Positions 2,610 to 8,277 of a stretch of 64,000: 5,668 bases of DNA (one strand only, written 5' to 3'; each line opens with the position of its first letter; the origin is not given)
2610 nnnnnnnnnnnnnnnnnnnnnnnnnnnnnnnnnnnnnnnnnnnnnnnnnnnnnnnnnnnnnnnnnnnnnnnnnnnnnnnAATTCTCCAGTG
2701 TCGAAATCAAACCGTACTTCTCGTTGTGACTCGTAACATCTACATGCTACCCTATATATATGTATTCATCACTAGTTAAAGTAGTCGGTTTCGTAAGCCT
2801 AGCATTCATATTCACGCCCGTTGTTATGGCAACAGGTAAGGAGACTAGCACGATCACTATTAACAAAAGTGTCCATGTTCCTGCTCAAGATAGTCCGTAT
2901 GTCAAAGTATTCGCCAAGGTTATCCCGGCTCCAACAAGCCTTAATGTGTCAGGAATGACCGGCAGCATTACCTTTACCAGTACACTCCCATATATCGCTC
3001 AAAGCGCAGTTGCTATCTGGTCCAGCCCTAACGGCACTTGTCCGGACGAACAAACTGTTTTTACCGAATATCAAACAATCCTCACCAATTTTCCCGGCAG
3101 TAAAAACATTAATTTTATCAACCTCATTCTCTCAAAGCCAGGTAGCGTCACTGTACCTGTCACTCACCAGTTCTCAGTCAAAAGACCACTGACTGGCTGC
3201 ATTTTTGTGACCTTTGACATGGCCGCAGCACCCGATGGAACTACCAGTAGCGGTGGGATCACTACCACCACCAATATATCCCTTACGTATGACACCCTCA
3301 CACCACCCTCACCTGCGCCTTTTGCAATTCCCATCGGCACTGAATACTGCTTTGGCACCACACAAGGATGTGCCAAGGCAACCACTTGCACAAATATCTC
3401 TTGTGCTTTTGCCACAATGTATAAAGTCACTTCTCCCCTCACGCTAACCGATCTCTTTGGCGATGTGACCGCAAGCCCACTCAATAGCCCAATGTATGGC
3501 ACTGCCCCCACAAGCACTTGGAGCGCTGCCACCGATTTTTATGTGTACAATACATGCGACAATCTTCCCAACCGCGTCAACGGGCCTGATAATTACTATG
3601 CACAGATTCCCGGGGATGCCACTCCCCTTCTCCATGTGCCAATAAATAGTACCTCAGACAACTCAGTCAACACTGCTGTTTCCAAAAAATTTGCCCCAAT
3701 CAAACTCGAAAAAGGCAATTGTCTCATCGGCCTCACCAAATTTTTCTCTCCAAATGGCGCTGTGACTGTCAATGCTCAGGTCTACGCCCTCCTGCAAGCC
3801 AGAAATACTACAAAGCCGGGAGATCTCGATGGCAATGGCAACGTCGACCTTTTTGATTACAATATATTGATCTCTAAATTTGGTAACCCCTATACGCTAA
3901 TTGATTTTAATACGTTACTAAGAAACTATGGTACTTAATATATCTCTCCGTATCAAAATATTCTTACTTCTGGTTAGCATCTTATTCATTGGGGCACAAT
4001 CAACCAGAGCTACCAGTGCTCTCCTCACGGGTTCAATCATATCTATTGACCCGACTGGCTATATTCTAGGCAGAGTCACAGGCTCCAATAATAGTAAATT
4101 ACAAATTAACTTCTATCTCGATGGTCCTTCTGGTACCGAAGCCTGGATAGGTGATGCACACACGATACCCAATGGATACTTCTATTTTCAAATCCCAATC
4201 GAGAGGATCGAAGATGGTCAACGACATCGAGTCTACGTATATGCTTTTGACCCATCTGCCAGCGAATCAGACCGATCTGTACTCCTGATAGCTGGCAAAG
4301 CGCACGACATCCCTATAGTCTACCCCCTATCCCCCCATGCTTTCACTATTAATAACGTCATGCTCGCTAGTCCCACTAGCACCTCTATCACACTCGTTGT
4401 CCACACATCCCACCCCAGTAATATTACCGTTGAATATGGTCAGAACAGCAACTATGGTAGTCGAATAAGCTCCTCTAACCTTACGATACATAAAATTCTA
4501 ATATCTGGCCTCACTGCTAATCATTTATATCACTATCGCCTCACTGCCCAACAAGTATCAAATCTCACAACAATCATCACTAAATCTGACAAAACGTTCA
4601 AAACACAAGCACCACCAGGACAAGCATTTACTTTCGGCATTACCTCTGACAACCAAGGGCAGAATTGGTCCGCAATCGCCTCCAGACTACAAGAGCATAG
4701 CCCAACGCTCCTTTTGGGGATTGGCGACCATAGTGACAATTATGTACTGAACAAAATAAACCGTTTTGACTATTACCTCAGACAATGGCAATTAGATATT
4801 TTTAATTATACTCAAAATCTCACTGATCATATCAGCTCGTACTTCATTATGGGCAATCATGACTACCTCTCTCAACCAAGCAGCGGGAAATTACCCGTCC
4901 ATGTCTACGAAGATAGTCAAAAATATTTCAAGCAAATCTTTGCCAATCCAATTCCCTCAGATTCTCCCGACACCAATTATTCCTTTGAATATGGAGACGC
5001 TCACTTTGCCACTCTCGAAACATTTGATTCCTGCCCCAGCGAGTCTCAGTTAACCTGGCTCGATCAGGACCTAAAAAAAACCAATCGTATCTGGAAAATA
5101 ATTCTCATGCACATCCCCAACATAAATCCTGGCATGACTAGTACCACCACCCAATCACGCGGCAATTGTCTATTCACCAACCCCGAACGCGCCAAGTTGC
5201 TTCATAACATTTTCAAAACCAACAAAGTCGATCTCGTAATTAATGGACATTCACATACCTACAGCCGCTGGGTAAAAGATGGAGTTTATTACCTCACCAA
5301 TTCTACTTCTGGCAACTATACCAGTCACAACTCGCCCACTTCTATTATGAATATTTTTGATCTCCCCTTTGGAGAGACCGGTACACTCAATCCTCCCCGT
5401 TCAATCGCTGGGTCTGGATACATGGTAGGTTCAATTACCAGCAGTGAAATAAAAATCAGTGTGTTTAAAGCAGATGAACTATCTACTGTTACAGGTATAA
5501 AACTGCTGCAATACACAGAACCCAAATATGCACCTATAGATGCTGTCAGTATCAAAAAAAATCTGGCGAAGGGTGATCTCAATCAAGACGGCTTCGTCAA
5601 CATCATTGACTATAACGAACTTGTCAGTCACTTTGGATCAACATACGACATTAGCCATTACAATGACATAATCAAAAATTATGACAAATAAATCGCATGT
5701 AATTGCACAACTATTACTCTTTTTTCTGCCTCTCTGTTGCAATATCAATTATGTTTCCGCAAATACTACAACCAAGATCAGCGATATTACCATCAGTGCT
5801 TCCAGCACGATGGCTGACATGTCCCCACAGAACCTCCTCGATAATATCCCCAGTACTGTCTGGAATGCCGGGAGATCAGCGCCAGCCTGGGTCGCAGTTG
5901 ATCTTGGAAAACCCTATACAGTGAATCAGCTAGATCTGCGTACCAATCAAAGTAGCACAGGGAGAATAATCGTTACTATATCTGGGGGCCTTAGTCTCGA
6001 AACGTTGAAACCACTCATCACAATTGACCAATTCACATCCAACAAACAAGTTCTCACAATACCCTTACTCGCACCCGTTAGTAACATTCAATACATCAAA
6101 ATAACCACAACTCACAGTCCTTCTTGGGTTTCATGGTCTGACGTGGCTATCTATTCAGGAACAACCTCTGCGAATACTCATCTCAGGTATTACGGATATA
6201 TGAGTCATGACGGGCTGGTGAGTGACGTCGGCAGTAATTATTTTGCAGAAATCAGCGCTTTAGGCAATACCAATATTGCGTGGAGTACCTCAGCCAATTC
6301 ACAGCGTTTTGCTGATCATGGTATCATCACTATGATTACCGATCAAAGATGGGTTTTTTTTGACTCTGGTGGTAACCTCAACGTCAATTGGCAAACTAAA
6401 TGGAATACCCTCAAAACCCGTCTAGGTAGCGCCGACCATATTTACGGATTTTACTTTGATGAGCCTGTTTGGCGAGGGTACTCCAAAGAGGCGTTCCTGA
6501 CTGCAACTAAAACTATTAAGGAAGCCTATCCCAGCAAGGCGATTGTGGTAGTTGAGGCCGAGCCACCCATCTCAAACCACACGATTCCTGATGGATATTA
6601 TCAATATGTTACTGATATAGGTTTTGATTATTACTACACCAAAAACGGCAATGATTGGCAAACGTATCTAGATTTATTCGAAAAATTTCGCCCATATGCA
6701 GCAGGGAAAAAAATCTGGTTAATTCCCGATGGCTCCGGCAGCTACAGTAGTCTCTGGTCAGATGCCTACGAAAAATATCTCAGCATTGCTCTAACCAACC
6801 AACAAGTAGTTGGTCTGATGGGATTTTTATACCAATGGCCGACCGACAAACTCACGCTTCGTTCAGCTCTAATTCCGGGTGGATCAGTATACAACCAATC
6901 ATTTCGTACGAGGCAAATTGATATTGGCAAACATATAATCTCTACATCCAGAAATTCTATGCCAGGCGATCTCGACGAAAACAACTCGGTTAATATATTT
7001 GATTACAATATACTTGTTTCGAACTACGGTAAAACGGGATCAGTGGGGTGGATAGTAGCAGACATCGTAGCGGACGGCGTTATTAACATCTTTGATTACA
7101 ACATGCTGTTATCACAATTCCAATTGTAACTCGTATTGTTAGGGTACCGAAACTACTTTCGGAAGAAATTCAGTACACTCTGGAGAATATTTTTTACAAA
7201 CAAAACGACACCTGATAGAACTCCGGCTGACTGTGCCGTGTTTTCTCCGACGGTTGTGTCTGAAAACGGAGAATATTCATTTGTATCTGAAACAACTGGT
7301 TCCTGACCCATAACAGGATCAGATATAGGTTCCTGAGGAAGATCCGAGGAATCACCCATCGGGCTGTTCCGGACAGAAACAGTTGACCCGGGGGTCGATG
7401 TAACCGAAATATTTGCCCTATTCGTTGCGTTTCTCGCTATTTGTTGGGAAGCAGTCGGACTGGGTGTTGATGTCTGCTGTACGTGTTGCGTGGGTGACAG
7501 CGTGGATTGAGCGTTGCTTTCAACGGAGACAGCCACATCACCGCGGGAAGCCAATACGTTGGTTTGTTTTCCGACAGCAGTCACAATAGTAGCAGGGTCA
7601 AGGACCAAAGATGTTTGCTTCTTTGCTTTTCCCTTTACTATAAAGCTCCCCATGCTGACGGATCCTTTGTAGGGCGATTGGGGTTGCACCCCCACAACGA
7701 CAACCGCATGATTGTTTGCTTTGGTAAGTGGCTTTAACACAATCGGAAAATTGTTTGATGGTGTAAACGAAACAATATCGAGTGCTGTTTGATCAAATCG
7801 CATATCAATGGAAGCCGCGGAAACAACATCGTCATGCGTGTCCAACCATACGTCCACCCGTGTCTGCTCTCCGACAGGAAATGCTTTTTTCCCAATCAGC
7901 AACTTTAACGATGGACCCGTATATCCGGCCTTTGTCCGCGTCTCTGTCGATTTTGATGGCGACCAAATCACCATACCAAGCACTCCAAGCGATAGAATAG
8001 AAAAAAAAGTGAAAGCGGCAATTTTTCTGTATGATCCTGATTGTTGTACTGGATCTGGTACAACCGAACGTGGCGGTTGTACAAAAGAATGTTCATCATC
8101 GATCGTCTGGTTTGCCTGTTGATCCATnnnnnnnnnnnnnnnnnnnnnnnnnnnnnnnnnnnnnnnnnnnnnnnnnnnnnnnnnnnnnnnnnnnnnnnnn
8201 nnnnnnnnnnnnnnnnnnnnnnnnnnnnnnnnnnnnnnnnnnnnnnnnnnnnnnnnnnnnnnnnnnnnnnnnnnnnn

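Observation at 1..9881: Cohesin-dockerin-like surface display module: five dockerin-tailed secreted enzymes around a membrane-anchored single-cohesin protein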

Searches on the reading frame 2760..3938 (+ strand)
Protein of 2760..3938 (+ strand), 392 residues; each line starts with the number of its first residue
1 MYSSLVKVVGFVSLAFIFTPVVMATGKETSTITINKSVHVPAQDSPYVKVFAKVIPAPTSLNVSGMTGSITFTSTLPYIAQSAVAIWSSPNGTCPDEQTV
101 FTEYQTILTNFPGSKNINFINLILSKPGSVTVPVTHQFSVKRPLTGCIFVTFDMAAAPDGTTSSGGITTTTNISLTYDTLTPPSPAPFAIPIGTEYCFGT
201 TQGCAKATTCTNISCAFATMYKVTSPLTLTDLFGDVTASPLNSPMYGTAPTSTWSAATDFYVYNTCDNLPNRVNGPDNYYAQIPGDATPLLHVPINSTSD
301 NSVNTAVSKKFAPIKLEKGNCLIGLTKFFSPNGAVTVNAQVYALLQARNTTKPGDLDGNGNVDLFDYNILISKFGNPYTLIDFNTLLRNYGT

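Call 3: search_protein_families(library=pfam, proteins=[window:2760-3938:+], max_evalue=1)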
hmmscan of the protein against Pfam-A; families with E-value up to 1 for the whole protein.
window:2760-3938:+ (392 aa): 0 families

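Call 4: search_protein_families(library=ncbifam, proteins=[window:2760-3938:+], max_evalue=1)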
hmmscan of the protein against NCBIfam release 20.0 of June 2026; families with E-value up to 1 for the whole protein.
window:2760-3938:+ (392 aa): 0 families

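Call 52: search_solved_structures(query=window:2760-3938:+, max_evalue=1)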
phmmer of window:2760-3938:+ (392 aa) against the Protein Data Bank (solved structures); distinct sequences matched with E-value up to 1: 1.
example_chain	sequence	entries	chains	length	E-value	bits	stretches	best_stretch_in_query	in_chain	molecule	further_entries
1wy9_A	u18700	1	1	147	0.041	16.2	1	308-389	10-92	Allograft inflammatory factor 1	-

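Call 61: list_cluster_members(proteins=[P0001, P0151, window:2760-3938:+, window:3928-5691:+, window:5681-7129:+, window:1666-2688:+, L011:775-2427:+])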
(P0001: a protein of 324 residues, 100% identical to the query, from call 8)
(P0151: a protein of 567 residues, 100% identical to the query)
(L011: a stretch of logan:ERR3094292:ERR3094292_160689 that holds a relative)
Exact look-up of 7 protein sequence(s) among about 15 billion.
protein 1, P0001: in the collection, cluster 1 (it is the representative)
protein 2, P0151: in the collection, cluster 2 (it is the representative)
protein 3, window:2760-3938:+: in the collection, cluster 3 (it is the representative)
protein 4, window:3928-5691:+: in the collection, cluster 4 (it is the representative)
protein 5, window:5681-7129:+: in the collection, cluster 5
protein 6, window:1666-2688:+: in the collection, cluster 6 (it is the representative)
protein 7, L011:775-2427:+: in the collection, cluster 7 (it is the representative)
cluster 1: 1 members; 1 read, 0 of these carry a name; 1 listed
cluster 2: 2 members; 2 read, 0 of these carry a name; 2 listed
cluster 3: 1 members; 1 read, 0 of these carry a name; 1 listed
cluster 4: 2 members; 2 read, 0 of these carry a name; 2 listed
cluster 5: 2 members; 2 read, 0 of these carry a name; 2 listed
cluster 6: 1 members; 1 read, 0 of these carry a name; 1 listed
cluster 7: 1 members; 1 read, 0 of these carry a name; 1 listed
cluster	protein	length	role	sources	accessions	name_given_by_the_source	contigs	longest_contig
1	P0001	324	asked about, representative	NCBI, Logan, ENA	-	-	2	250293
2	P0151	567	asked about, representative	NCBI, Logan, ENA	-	-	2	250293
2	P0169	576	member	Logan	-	-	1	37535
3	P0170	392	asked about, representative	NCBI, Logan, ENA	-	-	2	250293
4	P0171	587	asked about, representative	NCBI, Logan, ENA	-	-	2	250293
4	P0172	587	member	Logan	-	-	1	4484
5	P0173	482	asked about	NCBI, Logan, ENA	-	-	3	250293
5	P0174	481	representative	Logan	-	-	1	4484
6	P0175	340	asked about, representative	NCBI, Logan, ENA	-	-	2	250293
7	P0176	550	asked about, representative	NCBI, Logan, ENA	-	-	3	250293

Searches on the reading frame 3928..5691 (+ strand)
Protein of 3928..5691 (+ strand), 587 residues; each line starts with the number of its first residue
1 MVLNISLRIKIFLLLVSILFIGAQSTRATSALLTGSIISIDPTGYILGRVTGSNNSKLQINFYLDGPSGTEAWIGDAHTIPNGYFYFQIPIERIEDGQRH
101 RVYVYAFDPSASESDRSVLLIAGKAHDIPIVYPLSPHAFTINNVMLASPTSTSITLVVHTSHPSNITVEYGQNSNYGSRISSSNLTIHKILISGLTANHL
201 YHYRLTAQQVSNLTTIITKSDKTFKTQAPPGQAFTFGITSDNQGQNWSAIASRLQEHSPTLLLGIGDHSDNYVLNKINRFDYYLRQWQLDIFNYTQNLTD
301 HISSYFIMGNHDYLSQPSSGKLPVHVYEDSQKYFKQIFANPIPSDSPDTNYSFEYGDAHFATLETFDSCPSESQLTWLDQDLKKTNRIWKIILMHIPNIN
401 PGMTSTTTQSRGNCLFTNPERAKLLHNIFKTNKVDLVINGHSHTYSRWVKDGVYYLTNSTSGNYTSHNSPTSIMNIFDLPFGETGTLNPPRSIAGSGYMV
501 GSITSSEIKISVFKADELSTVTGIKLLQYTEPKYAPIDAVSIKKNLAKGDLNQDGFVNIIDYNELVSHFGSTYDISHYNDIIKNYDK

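Call 3: search_protein_families(library=pfam, proteins=[window:3928-5691:+], max_evalue=1)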
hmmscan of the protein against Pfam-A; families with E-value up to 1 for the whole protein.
window:3928-5691:+ (587 aa): 3 families
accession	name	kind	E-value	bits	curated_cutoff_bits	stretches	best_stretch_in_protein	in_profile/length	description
PF00149.33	Metallophos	-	1.1e-15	59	21.5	1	235-445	2-191/191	Calcineurin-like phosphoesterase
PF16656.11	Pur_ac_phosph_N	-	0.001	20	30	1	146-211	6-86/93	Purple acid Phosphatase, N-terminal domain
PF00404.24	Dockerin_1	-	0.028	15.1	22.9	1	548-569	1-22/57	Dockerin type I domain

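Call 4: search_protein_families(library=ncbifam, proteins=[window:3928-5691:+], max_evalue=1)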
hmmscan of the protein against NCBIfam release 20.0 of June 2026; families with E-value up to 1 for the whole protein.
window:3928-5691:+ (587 aa): 4 families
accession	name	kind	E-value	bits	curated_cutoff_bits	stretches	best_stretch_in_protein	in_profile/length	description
TIGR03729.1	acc_ester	subfamily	3.8e-05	23.2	148.25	1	367-458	144-235/239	putative phosphoesterase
TIGR04123.1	P_estr_lig_assc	hypoth_equivalog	0.042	13.2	150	1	240-329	46-125/207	ligase-associated DNA damage response endonuclease PdeM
TIGR00040.1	yfcE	subfamily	0.05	13.7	56.25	1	411-445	95-118/158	YfcE family phosphodiesterase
NF050112.1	PhdiestSpdARhizob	equivalog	0.051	13.2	400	1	371-445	133-200/264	2', 3'cyclic nucleotide phosphodiesterase SpdA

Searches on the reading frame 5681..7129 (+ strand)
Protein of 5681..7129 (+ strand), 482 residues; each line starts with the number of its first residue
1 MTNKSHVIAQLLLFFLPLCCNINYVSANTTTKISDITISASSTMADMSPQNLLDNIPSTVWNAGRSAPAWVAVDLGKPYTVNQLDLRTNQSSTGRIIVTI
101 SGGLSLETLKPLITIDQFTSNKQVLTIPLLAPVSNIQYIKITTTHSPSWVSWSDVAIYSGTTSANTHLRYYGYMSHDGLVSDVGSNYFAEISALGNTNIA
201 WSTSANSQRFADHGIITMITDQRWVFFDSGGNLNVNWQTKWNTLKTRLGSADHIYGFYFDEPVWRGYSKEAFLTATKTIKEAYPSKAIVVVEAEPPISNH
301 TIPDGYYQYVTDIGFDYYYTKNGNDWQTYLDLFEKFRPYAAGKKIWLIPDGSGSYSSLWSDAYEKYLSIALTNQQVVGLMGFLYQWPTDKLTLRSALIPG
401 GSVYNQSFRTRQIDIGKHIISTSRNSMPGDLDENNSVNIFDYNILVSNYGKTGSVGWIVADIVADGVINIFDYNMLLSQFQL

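Call 3: search_protein_families(library=pfam, proteins=[window:5681-7129:+], max_evalue=1)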
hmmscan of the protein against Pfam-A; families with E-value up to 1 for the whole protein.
window:5681-7129:+ (482 aa): 4 families
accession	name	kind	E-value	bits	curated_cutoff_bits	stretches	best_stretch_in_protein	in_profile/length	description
PF00754.31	F5_F8_type_C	-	7.6e-09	36.2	28.2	1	38-152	2-124/127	F5/8 type C domain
PF22633.2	F5_F8_type_C_2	-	2.2e-08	35.1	27.8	1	51-141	1-91/91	NedA-like, galactose-binding domain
PF00404.24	Dockerin_1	-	0.00063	20.3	22.9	1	428-476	1-52/57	Dockerin type I domain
PF01834.22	XRCC1_N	-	0.0064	16.9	21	1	32-122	5-96/148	XRCC1 N terminal domain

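Call 4: search_protein_families(library=ncbifam, proteins=[window:5681-7129:+], max_evalue=1)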
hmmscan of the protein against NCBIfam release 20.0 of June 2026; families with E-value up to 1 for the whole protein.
window:5681-7129:+ (482 aa): 3 families
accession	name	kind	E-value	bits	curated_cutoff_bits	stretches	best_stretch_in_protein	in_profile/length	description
NF047619.1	NADase_discoid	domain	0.014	15.5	38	1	40-87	1-56/130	NADase-type glycan-binding domain-containing protein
NF041540.1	dockerin_GC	domain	0.12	12.8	29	0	435-481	16-64/67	GC-type dockerin domain-anchored protein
NF008968.0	PRK12315.1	subfamily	0.17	10.1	510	1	310-336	204-230/582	1-deoxy-D-xylulose-5-phosphate synthase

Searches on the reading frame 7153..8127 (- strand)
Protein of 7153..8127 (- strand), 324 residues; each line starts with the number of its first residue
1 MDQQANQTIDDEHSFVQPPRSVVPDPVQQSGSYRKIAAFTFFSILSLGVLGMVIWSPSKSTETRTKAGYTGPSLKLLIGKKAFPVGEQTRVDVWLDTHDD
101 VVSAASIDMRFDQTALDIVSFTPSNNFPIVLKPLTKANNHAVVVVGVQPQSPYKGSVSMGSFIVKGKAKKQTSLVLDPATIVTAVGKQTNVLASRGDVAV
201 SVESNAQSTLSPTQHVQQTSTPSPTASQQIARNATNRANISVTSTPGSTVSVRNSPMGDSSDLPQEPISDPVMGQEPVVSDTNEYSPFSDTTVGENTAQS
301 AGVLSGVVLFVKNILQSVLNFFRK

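Call 3: search_protein_families(library=pfam, proteins=[window:7153-8127:-], max_evalue=1)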
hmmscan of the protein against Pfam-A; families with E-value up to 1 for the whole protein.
window:7153-8127:- (324 aa): 2 families
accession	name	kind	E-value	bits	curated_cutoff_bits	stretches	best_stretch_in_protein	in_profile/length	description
PF00963.24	Cohesin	-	0.0018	18.9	24.1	1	76-193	3-130/139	Cohesin domain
PF14262.12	Cthe_2159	-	0.0074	16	25.8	1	154-221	16-82/262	Carbohydrate-binding domain-containing protein Cthe_2159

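Call 4: search_protein_families(library=ncbifam, proteins=[window:7153-8127:-], max_evalue=1)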
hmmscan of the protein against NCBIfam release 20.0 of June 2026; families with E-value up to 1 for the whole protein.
window:7153-8127:- (324 aa): 0 families

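Call 8: find_homologous_proteins(query=window:7153-8127:-, max_evalue=0.001)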
Query window:7153-8127:- (324 aa): 1 proteins with E <= 0.001 among 3969 candidates.
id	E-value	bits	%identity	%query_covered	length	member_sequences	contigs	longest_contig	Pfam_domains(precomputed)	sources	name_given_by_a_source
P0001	3.4e-203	691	100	100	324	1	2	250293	-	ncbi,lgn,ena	-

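Call 10: find_encoding_contigs(protein=P0001, flank=1000, max_places=3)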
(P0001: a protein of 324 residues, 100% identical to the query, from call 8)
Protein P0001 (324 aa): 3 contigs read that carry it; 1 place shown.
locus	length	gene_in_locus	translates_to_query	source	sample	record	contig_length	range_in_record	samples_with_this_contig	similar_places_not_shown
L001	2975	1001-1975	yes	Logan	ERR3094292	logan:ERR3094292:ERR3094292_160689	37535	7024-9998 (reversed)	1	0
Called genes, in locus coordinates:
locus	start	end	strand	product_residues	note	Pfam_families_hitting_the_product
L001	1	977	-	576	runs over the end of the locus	-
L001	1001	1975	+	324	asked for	-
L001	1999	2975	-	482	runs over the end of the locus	PF00754:F5_F8_type_C, PF22633:F5_F8_type_C_2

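Call 30: find_related_loci(query=P0001, collection=genome_contigs, flank=10000)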
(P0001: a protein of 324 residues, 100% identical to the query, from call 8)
Query P0001 (324 aa) in genome_contigs; peptide patterns used: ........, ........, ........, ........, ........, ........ (x = any residue, [..] = any of these).
98 stretches matched a pattern, but none encodes a relative of the query by tblastn (E <= 1e-3).
